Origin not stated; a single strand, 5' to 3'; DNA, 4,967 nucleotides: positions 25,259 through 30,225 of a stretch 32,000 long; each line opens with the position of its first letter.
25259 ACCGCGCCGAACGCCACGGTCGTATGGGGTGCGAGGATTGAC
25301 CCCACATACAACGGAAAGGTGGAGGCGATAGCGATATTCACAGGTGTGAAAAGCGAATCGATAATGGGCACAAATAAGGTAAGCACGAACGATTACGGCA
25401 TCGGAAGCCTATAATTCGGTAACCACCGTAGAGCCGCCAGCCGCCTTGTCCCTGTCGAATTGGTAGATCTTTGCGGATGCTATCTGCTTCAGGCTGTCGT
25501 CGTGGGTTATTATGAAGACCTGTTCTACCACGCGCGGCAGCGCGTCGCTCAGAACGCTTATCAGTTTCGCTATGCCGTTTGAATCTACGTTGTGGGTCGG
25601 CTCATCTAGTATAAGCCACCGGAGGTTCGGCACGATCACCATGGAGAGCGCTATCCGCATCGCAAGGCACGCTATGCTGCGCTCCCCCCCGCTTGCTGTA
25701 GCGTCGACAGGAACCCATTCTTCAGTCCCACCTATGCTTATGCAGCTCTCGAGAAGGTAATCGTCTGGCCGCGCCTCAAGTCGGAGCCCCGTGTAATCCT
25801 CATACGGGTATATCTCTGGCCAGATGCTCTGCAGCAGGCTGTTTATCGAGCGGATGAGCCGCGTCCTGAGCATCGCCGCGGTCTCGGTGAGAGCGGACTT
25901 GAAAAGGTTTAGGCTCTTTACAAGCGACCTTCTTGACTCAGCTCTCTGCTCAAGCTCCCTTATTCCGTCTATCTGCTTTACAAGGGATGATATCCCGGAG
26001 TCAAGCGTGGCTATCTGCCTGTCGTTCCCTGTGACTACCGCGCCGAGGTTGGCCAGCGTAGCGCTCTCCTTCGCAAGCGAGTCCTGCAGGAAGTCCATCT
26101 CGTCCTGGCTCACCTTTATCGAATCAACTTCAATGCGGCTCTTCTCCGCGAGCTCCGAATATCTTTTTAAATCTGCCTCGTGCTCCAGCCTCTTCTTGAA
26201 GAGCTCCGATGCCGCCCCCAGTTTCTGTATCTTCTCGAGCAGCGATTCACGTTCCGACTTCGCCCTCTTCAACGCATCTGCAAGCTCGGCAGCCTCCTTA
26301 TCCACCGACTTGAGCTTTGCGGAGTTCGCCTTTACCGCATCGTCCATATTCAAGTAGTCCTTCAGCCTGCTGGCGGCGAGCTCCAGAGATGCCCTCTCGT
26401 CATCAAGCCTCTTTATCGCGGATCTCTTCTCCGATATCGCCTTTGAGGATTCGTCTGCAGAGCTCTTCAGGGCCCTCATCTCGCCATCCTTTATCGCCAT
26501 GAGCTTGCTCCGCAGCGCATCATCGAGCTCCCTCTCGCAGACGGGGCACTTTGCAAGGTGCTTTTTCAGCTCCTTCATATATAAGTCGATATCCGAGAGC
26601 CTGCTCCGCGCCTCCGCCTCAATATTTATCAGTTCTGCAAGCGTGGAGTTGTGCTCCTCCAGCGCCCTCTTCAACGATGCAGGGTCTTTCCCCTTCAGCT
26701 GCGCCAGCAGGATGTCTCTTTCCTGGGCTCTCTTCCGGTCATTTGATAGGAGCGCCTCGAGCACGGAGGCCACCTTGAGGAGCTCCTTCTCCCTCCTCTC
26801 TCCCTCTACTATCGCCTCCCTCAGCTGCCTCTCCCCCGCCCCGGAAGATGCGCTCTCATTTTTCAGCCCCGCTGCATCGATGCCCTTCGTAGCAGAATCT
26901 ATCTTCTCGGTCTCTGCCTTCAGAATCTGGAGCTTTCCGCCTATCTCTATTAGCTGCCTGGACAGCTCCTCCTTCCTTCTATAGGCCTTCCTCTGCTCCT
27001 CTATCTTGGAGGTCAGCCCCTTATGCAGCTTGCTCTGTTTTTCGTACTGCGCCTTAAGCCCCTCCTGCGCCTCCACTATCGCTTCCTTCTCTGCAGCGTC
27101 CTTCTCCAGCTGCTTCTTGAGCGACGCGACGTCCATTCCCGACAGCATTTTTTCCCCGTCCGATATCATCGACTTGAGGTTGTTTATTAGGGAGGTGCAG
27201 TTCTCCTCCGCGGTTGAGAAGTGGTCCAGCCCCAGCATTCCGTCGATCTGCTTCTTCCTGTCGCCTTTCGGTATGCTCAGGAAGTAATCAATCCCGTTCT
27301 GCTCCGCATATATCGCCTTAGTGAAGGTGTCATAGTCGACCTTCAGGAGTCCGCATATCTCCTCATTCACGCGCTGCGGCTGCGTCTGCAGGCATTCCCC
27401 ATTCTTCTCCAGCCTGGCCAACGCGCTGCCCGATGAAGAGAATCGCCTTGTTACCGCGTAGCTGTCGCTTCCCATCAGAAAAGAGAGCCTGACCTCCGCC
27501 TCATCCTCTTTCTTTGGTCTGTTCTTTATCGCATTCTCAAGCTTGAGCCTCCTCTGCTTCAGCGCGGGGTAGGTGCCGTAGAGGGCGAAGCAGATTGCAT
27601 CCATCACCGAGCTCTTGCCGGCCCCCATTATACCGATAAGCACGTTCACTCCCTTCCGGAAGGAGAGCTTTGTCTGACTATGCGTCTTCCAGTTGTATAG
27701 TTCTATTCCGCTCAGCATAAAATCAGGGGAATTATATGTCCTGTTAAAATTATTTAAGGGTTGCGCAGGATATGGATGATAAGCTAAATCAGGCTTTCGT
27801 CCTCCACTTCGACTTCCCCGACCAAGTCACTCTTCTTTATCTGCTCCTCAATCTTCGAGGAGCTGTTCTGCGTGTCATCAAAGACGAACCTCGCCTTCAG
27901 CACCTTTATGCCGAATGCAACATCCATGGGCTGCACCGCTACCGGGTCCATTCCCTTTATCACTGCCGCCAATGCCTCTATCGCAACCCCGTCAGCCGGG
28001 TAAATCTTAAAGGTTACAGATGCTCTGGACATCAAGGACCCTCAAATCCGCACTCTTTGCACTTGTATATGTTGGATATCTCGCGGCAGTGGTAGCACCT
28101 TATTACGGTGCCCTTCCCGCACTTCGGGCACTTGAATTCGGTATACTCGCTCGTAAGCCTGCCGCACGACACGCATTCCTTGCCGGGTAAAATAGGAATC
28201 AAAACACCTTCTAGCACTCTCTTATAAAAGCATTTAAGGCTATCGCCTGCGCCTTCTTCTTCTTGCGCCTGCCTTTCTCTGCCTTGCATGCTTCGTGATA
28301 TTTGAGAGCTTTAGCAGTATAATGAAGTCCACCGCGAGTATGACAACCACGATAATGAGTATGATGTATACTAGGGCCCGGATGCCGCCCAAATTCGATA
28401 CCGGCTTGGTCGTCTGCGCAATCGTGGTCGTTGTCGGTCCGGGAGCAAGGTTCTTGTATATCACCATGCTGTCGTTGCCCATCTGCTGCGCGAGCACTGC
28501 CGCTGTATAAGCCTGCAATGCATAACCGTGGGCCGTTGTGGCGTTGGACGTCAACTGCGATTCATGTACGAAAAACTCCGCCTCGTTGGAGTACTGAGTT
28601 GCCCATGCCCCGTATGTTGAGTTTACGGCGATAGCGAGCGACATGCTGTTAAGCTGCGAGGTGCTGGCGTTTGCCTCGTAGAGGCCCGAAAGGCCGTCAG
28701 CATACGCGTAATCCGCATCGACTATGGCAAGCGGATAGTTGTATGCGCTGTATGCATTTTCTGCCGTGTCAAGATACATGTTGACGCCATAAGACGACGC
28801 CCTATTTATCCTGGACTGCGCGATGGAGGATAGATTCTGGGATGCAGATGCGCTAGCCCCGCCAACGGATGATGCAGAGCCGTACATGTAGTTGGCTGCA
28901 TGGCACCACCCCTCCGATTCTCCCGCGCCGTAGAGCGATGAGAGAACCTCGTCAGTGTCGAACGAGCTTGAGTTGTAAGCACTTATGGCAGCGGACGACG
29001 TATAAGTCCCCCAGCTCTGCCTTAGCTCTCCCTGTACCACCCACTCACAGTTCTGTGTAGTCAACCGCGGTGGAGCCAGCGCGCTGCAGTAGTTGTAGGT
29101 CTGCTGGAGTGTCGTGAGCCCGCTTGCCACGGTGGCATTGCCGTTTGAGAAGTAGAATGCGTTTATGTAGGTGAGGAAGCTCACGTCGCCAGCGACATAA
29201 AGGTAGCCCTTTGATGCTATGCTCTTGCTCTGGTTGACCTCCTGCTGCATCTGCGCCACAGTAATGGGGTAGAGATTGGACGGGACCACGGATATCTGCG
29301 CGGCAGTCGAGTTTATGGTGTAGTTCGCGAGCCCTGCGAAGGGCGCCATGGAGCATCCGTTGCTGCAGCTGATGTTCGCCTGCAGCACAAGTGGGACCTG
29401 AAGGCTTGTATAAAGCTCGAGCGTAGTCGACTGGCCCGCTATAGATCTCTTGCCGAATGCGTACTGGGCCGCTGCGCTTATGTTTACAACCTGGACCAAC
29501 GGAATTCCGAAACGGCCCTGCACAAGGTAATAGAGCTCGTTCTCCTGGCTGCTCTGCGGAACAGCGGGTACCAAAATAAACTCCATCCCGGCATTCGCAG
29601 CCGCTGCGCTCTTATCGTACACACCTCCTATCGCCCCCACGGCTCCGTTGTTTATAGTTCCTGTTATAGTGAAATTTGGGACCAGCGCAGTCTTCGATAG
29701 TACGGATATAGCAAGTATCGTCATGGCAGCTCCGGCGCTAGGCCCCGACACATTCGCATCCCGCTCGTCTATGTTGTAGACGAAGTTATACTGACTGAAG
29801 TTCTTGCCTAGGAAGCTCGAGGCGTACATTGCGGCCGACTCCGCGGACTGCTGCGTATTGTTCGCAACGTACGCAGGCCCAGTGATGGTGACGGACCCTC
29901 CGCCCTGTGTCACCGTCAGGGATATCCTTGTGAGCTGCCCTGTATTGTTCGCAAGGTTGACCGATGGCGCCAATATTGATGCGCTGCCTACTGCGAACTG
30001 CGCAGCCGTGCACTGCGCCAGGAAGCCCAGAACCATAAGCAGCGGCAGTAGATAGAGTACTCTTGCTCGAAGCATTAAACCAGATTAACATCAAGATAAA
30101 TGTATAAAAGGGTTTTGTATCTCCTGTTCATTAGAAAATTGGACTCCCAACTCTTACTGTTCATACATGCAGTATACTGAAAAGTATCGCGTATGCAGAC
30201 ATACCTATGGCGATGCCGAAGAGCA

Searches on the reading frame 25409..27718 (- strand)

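Call 11: search_protein_families(library=pfam, proteins=[window:25409-27718:-], max_evalue=0.001)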
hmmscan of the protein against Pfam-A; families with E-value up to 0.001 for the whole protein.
window:25409-27718:- (769 aa): 7 families
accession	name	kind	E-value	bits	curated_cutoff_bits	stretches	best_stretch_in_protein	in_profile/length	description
PF02463.25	SMC_N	-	8.6e-19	68.3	40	1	2-748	2-206/220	RecF/RecN/SMC N terminal domain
PF13476.12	AAA_23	-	9.6e-12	46.4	27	1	5-241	2-199/201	AAA domain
PF13555.12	AAA_29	-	1.2e-08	35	27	1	2-49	1-49/61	P-loop containing region of AAA domain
PF04423.19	Rad50_zn_hook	-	1.1e-05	25.5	24.3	1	371-407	2-38/52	Rad50 zinc hook motif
PF13304.12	AAA_21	-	4.9e-05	24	27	0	24-46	1-23/304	AAA domain, putative AbiEii toxin, Type IV TA system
PF13175.12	AAA_15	-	5e-05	23.5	32.1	0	1-400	1-266/374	AAA ATPase domain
PF13558.12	SbcC_Walker_B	-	0.00057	20.5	27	0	666-724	24-89/90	SbcC/RAD50-like, Walker B motif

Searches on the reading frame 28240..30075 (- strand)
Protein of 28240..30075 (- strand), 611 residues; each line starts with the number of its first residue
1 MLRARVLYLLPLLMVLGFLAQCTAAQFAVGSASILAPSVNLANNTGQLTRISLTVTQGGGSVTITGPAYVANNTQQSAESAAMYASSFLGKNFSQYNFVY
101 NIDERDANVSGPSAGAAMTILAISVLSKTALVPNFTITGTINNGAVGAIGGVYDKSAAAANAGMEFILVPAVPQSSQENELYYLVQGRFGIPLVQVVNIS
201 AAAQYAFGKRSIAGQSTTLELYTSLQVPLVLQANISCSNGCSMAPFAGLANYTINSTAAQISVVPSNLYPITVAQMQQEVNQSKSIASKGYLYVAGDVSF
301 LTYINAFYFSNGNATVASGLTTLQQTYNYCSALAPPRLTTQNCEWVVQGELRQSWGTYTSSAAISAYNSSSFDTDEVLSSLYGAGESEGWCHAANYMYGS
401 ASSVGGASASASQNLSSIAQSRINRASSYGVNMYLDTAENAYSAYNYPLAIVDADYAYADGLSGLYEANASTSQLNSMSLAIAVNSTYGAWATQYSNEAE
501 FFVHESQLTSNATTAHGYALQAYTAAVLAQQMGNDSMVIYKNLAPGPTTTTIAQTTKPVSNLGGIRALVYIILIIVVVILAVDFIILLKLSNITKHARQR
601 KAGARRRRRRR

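Call 11: search_protein_families(library=pfam, proteins=[window:28240-30075:-], max_evalue=0.001)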
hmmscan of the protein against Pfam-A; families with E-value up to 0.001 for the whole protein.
window:28240-30075:- (611 aa): 1 family
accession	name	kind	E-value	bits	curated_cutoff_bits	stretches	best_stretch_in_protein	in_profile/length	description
PF05362.19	Lon_C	-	2.5e-10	40.7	21.1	1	43-174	37-173/205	Lon protease (S16) C-terminal proteolytic domain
